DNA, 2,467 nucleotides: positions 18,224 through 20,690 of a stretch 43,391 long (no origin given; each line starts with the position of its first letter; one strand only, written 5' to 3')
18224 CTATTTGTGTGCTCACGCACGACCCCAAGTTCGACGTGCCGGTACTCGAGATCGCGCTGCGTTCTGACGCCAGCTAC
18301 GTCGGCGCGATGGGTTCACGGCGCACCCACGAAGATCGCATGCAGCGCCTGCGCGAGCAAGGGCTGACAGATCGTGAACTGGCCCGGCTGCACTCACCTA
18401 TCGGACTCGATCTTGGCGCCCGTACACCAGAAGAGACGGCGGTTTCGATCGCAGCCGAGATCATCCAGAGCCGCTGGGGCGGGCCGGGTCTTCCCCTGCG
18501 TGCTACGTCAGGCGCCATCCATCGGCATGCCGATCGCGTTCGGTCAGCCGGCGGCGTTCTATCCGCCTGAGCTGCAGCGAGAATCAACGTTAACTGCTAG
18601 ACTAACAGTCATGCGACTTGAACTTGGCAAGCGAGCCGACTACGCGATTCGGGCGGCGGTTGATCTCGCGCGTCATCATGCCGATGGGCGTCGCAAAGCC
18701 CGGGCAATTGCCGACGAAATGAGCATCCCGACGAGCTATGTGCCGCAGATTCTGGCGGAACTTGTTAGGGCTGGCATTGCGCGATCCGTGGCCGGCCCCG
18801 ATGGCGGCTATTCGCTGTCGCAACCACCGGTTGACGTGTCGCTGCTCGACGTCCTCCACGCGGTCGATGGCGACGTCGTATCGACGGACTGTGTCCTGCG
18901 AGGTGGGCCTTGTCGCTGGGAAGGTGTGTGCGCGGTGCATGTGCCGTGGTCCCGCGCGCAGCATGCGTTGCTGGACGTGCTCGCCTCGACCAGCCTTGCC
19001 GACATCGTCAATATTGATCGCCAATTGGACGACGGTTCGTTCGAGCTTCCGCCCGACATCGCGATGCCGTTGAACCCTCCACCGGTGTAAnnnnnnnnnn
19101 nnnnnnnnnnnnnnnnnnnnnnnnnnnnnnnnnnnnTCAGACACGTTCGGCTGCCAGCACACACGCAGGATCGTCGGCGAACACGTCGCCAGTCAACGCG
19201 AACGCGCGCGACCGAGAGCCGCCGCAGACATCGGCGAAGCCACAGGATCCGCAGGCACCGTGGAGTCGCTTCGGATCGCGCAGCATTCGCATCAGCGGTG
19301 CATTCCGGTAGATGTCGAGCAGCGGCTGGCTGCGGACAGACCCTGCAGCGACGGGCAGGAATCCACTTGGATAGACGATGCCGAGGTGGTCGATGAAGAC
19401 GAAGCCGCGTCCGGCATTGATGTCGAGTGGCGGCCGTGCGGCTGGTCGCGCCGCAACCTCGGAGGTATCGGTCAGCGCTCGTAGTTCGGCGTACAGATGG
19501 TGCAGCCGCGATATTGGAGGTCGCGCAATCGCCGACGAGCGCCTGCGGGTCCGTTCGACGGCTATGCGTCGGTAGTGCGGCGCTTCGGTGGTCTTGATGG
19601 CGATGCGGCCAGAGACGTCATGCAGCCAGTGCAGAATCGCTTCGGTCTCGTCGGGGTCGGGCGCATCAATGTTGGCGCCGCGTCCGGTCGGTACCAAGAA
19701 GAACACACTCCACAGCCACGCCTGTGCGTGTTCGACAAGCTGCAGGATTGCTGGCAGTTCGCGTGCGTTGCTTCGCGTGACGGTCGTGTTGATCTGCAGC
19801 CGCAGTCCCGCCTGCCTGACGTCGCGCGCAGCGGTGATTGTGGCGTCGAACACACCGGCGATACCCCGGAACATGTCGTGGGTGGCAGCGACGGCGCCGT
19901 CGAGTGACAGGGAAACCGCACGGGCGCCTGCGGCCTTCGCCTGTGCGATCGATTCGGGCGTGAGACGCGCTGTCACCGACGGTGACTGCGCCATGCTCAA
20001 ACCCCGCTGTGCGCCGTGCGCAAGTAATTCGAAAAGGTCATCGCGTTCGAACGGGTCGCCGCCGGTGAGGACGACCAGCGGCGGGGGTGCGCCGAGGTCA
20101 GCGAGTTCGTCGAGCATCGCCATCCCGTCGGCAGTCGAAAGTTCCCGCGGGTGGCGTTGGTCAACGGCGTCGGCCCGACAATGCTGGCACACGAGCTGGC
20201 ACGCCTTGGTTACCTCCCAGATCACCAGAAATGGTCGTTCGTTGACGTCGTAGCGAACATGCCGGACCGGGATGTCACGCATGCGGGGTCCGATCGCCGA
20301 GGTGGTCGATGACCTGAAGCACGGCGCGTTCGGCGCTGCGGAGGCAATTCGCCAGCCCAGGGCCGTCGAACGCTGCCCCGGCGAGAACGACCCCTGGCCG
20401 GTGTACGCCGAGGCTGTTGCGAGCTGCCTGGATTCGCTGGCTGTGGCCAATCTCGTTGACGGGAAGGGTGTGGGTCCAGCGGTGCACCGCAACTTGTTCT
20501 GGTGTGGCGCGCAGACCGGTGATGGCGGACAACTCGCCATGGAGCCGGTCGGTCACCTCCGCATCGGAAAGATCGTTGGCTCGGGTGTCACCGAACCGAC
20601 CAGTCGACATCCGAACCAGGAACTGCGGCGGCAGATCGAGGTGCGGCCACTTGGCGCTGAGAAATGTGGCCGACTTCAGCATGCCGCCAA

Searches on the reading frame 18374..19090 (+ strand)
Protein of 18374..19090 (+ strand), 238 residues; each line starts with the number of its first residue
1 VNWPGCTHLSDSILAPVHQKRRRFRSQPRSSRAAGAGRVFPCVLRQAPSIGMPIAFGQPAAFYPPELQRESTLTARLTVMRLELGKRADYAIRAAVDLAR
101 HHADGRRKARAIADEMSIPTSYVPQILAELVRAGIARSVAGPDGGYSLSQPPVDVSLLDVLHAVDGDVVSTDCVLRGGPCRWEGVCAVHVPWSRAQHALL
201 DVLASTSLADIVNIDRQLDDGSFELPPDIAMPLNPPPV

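Call 4: search_protein_families(library=pfam, proteins=[window:18374-19090:+], max_evalue=0.01)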
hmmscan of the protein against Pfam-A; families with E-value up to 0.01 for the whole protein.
window:18374-19090:+ (238 aa): 2 families
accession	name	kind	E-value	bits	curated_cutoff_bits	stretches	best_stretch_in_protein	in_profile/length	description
PF02082.26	Rrf2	-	2e-32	112.5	30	1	86-213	3-131/132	Iron-dependent Transcriptional regulator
PF03444.21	HrcA_DNA-bdg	-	0.00078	19.5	21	1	92-147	10-64/79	Winged helix-turn-helix transcription repressor, HrcA DNA-binding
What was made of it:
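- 18611..19090 (+): Rrf2-family regulator (159 aa) with C-X6-C-X5-C-X2-H; the favoured reader of the dyads. PF02082 E = 2e-32 (call 4).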

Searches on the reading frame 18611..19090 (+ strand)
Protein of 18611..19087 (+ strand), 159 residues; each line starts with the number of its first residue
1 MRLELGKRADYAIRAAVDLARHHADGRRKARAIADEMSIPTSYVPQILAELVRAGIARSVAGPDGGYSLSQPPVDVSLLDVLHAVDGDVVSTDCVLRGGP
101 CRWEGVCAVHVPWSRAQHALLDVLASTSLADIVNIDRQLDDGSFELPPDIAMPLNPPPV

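Call 38: search_protein_families(library=ncbifam, proteins=[window:18617-19090:+], max_evalue=0.001)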
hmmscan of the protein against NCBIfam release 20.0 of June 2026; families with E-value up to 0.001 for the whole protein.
window:18617-19090:+ (157 aa): 7 families
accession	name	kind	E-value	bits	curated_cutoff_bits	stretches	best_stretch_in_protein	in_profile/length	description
TIGR00738.1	rrf2_super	superfamily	1.2e-31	109.3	73.3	1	3-132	3-132/132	Rrf2 family transcriptional regulator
TIGR02010.1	IscR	equivalog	1.6e-22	79.8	207.55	1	3-133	3-132/135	Fe-S cluster assembly transcriptional regulator IscR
TIGR02944.1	suf_reg_Xantho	equivalog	1e-20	74.5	110.65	1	2-130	3-130/130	SUF system Fe-S cluster assembly regulator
NF008110.0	PRK10857.1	equivalog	9.9e-17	61.2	275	1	3-138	3-137/164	Fe-S cluster assembly transcriptional regulator IscR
NF047409.1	Cys_reg_CymR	equivalog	5.9e-16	58.8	195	1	5-137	5-130/139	cysteine metabolism transcriptional regulator CymR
NF008886.0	PRK11920.1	equivalog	1.9e-15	56.9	193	1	2-137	2-137/153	iron-responsive transcriptional regulator RirA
NF008240.0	PRK11014.1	equivalog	1.2e-07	31.9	182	1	3-136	3-133/141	nitric oxide-sensing transcriptional repressor NsrR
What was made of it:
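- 18611..19090 (+): TIGR00738 109.3 bits against a cut-off of 73.3, but below the IscR, NsrR, RirA and CymR cut-offs (call 38).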

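Call 39: search_solved_structures(query=window:18617-19090:+, max_evalue=0.001, show_alignments=2)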
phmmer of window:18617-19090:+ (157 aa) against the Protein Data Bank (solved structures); distinct sequences matched with E-value up to 0.001: 13.
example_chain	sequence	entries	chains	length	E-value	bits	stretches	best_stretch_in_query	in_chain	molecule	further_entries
4cic_A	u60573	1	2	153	5.5e-16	62.4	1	3-132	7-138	TRANSCRIPTIONAL REGULATOR, BADM/RRF2 FAMILY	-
3lwf_A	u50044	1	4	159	3.3e-13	53.4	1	6-140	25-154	Putative transcriptional regulator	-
6y45_A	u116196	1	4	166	3.9e-12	49.9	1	28-132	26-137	Rrf2 family transcriptional regulator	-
6hsd_A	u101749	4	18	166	5e-12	49.6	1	28-132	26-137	Rrf2 family transcriptional regulator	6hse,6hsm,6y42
4hf1_A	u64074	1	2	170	1.2e-11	48.4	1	3-139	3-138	HTH-type transcriptional regulator IscR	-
4hf2_A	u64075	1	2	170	1.2e-11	48.4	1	3-139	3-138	HTH-type transcriptional regulator IscR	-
4chu_A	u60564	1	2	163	2.9e-11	47.1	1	5-139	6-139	HTH-TYPE TRANSCRIPTIONAL REGULATOR ISCR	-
7zpn_A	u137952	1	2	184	3.5e-11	46.8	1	3-89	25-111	HTH-type transcriptional regulator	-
2y75_A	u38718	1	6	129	4.1e-11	46.6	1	3-132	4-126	HTH-TYPE TRANSCRIPTIONAL REGULATOR CYMR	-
3t8r_A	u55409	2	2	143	4.4e-11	46.5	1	4-138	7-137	Staphylococcus aureus CymR | Staphylococcus aureus CymR (oxidized form)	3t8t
4hf0_A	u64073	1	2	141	5.3e-11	46.2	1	3-132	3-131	HTH-type transcriptional regulator IscR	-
5n07_A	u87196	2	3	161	1.4e-05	28.6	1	3-131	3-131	HTH-type transcriptional repressor NsrR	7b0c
1xd7_A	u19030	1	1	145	0.00064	23.2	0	21-132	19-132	ywnA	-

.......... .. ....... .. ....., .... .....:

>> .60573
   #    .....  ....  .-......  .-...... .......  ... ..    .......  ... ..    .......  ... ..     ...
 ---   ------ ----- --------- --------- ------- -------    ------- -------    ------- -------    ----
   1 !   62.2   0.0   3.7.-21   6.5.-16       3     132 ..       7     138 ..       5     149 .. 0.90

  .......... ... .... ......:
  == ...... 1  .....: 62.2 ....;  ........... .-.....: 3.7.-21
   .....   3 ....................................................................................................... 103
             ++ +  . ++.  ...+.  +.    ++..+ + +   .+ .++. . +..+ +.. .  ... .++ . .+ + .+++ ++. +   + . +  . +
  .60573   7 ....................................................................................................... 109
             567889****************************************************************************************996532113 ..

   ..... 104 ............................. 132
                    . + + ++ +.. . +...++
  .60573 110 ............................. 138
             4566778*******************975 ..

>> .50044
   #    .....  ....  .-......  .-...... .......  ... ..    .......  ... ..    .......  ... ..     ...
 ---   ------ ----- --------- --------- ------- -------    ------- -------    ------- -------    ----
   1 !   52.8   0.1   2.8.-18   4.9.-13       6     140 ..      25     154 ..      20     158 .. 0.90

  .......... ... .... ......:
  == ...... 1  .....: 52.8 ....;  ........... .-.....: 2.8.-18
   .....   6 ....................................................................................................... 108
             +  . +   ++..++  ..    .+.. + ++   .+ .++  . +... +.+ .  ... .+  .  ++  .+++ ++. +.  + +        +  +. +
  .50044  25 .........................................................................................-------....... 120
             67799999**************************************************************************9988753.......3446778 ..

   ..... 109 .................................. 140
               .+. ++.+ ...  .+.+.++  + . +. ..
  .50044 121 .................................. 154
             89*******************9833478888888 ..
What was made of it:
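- Closest known: RsrR of Streptomyces venezuelae. Same: Sequence match to PDB 6HSD at E = 5e-12 (call 39).
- Closest known: IscR. Same: Best PDB sequence match (4CIC, E = 5.5e-16; call 39).
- Closest known: NsrR. Different: PDB 5N07 matches only at E = 1.4e-5 (call 39).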

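Call 57: find_homologous_proteins(query=window:18611-19087:+, max_evalue=1e-25)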
Query window:18611-19087:+ (159 aa): 948 proteins with E <= 1e-25 among 1466 candidates; the best 120 are listed.
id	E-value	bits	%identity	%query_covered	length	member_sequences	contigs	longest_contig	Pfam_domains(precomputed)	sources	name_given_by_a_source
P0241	2.1e-91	322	93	100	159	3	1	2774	PF02082.27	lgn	-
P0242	1.7e-70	254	72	100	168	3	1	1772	PF02082.27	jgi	jgi:Rrf2 family transcriptional regulator, iron-sulfur cluster assembly transcription factor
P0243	2.6e-70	254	74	100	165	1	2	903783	PF02082.27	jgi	jgi:Rrf2 family protein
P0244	2.8e-69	250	77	94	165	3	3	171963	PF02082.27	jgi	jgi:Rrf2 family transcriptional regulator, iron-sulfur cluster assembly transcription factor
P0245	6.4e-69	249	73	99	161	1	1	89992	PF02082.27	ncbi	-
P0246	5.0e-68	246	74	100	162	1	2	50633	PF02082.27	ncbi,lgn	ncbi:MAG: Rrf2 family transcriptional regulator [Nitriliruptoraceae bacterium]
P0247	5.4e-68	246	73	99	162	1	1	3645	PF02082.27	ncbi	-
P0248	1.5e-67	245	74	100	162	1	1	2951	PF02082.27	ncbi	-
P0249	4.8e-67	243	73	98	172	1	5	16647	PF02082.27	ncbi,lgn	-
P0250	3.2e-66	240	68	100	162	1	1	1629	PF02082.27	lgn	-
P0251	3.8e-66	240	73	94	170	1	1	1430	PF02082.27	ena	-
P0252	4.8e-66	240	73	94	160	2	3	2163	PF02082.27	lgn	-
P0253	1.2e-65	238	69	100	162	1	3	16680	PF02082.27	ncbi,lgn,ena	-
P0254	3.7e-65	237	73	94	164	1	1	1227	PF02082.27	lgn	-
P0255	1.4e-63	232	71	96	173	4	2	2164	PF02082.27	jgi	jgi:Rrf2 family transcriptional regulator, iron-sulfur cluster assembly transcription factor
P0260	3.3e-63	231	65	99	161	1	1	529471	PF02082.27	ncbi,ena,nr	ncbi:Rrf2 family transcriptional regulator [Nitriliruptoraceae bacterium ZYF776]|nr:Rrf2 family tran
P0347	2.7e-58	215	65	94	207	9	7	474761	PF02082.27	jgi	jgi:Rrf2 family transcriptional regulator, iron-sulfur cluster assembly transcription factor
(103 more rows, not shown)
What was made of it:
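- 18611..19090 (+): 93% identical in the closest relative (call 57).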

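Call 58: find_encoding_contigs(protein=P0347, flank=10000, max_places=2)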
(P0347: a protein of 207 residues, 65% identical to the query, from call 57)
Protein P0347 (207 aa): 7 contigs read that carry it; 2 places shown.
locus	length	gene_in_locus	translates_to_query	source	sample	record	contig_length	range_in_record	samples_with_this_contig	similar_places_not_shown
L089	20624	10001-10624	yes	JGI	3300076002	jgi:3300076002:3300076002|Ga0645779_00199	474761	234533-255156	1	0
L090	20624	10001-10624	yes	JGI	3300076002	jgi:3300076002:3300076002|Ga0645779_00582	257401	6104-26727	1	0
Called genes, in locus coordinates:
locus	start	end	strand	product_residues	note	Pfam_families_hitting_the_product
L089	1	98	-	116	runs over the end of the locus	PF01258:zf-dskA_traR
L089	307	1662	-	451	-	PF00672:HAMP, PF00512:HisKA, PF02518:HATPase_c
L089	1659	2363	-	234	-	PF00072:Response_reg, PF00486:Trans_reg_C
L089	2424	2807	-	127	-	-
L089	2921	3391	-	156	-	PF20791:Acyl-ACP_TE_C (faint), PF13279:4HBT_2, PF03061:4HBT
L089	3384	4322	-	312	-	PF03405:FA_desaturase_2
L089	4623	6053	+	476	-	PF01565:FAD_binding_4, PF08031:BBE (weak)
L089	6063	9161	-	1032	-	PF00486:Trans_reg_C, PF03704:BTAD, PF13191:AAA_16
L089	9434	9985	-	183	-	PF04542:Sigma70_r2, PF08281:Sigma70_r4_2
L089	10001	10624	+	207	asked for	PF02082:Rrf2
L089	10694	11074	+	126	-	PF02656:DUF202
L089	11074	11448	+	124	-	PF02656:DUF202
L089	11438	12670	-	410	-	PF08323:Glyco_transf_5 (faint), PF13439:Glyco_transf_4, PF20706:GT4-conflict, PF13579:Glyco_trans_4_4, PF00534:Glycos_transf_1, PF13692:Glyco_trans_1_4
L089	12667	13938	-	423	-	PF00483:NTP_transferase, PF24894:Hexapep_GlmU, PF25247:LbH_GLGC (faint), PF25084:LbH_EIF2B (weak), PF25087:GMPPB_C (faint)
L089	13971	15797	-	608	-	PF01565:FAD_binding_4, PF02913:FAD-oxidase_C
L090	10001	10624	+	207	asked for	PF02082:Rrf2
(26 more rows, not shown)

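Call 59: find_encoding_contigs(protein=P0241, flank=5000, max_places=2)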
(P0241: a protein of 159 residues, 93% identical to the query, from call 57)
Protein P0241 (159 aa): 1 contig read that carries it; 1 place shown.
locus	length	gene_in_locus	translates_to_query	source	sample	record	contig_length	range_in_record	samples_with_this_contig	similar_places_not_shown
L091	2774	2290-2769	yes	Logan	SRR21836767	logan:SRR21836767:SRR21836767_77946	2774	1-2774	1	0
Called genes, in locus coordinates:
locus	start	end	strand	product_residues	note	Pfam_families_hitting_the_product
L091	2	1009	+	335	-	?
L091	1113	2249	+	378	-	PF02625:XdhC_CoxI, PF13478:XdhC_C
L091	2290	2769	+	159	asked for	PF02082:Rrf2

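Call 60: find_encoding_contigs(protein=P0243, flank=10000, max_places=1)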
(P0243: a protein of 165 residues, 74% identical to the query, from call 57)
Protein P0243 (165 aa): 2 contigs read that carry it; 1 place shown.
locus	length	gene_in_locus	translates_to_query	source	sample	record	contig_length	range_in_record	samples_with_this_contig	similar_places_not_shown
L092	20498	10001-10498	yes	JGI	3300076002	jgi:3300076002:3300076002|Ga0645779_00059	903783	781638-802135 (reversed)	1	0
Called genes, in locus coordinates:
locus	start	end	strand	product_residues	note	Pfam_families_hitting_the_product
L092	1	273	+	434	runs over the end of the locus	PF07690:MFS_1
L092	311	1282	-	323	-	PF00296:Bac_luciferase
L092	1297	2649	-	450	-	PF02812:ELFV_dehydrog_N, PF00208:ELFV_dehydrog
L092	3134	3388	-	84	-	-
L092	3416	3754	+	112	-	PF00171:Aldedh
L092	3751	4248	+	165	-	PF00171:Aldedh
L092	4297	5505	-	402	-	PF18845:baeRF_family3, PF18848:baeRF_family6, PF18849:baeRF_family7, PF18851:baeRF_family8, PF18855:baeRF_family11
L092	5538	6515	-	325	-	PF08240:ADH_N, PF00107:ADH_zinc_N, PF13602:ADH_zinc_N_2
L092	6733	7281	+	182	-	PF07638:Sigma70_ECF (faint), PF04542:Sigma70_r2, PF08281:Sigma70_r4_2, PF04545:Sigma70_r4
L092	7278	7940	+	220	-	PF10099:RskA_C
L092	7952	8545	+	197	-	PF03640:Lipoprotein_15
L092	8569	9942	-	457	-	PF01512:Complex1_51K, PF10589:NADH_4Fe-4S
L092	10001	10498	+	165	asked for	PF02082:Rrf2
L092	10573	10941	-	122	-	PF13473:Cupredoxin_1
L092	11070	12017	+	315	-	PF02628:COX15-CtaA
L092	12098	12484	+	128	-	PF13473:Cupredoxin_1, PF00127:Copper-bind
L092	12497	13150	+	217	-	PF12840:HTH_20, PF25212:HVO_A0114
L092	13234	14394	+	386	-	-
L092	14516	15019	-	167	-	-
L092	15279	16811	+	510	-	PF03816:LytR_cpsA_psr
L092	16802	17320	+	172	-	-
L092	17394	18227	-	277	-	-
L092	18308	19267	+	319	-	PF02678:Pirin, PF05726:Pirin_C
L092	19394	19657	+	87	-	PF02700:PurS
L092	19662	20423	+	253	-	-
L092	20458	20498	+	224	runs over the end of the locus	PF07685:GATase_3, PF13507:GATase_5, PF01965:DJ-1_PfpI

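Call 61: find_encoding_contigs(protein=P0260, flank=10000, max_places=1)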
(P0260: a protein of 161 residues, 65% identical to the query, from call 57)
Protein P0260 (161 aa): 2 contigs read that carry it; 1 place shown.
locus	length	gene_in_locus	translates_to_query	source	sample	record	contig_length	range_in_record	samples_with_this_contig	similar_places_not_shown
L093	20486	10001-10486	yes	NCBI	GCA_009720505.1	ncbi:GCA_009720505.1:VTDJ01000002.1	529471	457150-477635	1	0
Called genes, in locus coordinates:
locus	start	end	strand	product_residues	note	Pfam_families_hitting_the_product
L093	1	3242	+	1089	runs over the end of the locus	PF00486:Trans_reg_C (faint), PF03704:BTAD, PF13191:AAA_16, PF13401:AAA_22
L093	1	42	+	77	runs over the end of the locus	-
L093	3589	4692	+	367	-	PF00296:Bac_luciferase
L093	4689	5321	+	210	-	PF03358:FMN_red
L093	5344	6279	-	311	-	PF02678:Pirin, PF05726:Pirin_C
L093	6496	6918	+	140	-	-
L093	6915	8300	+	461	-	PF01512:Complex1_51K, PF10531:SLBB, PF10589:NADH_4Fe-4S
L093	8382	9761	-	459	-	PF13473:Cupredoxin_1, PF23509:MSMEG_3727_PQQ-assoc (faint), PF00127:Copper-bind (faint), PF06525:SoxE (faint), PF07731:Cu-oxidase_2 (weak), PF07732:Cu-oxidase_3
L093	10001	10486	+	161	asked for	PF02082:Rrf2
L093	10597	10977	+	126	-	PF13473:Cupredoxin_1, PF00127:Copper-bind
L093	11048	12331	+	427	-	-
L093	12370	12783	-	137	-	-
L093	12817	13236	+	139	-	-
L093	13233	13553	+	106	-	PF01022:HTH_5 (faint), PF12802:MarR_2 (weak), PF13601:HTH_34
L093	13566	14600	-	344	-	PF08327:AHSA1, PF11716:MDMPI_N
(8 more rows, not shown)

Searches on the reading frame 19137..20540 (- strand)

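Call 4: search_protein_families(library=pfam, proteins=[window:19137-20540:-], max_evalue=0.01)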
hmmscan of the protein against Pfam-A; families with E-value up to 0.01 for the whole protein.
window:19137-20540:- (467 aa): 2 families
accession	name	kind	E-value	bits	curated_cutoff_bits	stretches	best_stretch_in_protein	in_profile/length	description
PF04055.27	Radical_SAM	-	3.4e-11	44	29.5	1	109-268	2-165/166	Radical SAM superfamily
PF13186.11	SPASM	-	0.0022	18.7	21.5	0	377-433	4-66/67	Iron-sulfur cluster-binding domain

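Call 38: search_protein_families(library=ncbifam, proteins=[window:19137-20540:-], max_evalue=0.001)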
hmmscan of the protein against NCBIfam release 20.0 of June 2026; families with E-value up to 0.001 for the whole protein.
window:19137-20540:- (467 aa): 42 families (the best 25 are shown)
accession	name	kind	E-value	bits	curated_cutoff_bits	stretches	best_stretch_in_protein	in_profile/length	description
TIGR04053.2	TIGR04053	equivalog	1.8e-143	478.3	395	1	98-461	2-363/366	TIGR04053 family radical SAM/SPASM domain-containing protein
TIGR04545.1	rSAM_ahbD_hemeb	equivalog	6.3e-89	298.7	500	2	105-338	1-235/339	heme b synthase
TIGR04055.1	rSAM_NirJ2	equivalog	1.2e-56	192.7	500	2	105-330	1-226/326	putative heme d1 biosynthesis radical SAM protein NirJ2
TIGR04051.1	rSAM_NirJ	equivalog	3.1e-55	187.6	515.45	2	105-296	3-190/354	heme d1 biosynthesis radical SAM protein NirJ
TIGR04546.1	rSAM_ahbC_deAc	equivalog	3e-52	177.7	650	2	85-298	21-229/390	12,18-didecarboxysiroheme deacetylase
TIGR04054.1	rSAM_NirJ1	equivalog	4.1e-46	157.3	650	2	104-295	36-223/387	putative heme d1 biosynthesis radical SAM protein NirJ1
TIGR04347.1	pseudo_SAM_Halo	equivalog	7.1e-46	157.2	525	2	98-299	33-229/390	TIGR04347 family pseudo-SAM/SPASM protein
TIGR03962.1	mycofact_rSAM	equivalog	1.9e-35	122.6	265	2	102-308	10-214/339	mycofactocin radical SAM maturase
TIGR03913.1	rad_SAM_trio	equivalog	1.8e-32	112.4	591.75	1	103-288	18-198/477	GDL motif peptide-associated radical SAM/SPASM maturase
TIGR04303.1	GeoRSP_rSAM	equivalog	2e-30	106.5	400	2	102-271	3-166/325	GeoRSP system radical SAM/SPASM protein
NF045574.1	sacti_mat_StsB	exception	4.6e-30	104.9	625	1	105-273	97-260/466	StsB family radical SAM/SPASM domain sactipeptide maturase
TIGR04103.1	rSAM_nif11_3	equivalog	5.8e-29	100.9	725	1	106-290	7-186/412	nif11-class peptide radical SAM maturase 3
TIGR02109.1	PQQ_syn_pqqE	equivalog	7.6e-29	100.8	381.35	2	101-271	4-171/358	pyrroloquinoline quinone biosynthesis protein PqqE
TIGR04340.1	rSAM_ACGX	hypoth_equivalog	1.3e-25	90.3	400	1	104-307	3-206/341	radical SAM/SPASM domain protein, ACGX system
NF050035.1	rSAM_WgK_link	exception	3.6e-24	85.4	650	2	98-291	3-193/367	radical SAM/SPASM peptide maturase WgkB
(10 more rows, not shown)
